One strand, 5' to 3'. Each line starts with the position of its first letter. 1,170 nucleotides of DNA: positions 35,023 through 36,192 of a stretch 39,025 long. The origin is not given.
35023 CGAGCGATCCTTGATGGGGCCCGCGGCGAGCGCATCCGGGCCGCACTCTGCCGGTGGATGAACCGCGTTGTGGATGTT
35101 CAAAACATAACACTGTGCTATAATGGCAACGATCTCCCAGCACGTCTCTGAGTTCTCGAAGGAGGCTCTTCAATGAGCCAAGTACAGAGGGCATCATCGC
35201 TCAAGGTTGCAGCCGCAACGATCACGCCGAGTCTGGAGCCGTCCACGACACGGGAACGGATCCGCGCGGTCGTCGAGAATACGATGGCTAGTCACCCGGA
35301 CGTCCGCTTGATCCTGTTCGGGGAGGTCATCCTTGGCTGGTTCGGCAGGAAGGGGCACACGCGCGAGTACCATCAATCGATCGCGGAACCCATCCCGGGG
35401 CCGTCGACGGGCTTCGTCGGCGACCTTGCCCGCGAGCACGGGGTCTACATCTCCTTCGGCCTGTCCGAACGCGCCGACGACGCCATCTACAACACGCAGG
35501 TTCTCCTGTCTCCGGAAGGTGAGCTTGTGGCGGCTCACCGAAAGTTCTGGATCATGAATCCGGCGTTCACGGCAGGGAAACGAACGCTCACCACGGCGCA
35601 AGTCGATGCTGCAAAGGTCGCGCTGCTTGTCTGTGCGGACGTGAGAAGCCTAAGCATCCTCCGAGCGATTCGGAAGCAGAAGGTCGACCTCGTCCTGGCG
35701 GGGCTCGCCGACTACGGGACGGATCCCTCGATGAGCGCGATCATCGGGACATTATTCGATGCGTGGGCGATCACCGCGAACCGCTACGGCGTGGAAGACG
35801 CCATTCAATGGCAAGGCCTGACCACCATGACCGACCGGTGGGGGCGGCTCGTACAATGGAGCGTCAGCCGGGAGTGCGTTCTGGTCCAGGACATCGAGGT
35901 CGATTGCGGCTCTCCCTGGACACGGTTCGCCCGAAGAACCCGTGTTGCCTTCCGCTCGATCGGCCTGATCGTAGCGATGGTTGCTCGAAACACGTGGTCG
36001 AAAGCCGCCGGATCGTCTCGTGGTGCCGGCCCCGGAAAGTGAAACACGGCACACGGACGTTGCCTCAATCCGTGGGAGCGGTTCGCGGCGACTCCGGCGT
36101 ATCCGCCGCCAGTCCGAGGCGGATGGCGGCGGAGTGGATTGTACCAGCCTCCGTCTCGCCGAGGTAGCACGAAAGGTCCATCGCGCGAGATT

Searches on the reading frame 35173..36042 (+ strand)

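Call 63: search_protein_families(library=pfam, proteins=[window:35173-36042:+], max_evalue=0.00001)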
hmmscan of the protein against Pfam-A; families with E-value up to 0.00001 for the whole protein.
window:35173-36042:+ (289 aa): 1 family
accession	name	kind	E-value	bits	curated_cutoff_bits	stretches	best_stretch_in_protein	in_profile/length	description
PF00795.27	CN_hydrolase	-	1.3e-22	80.8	23.2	1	11-228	1-233/256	Carbon-nitrogen hydrolase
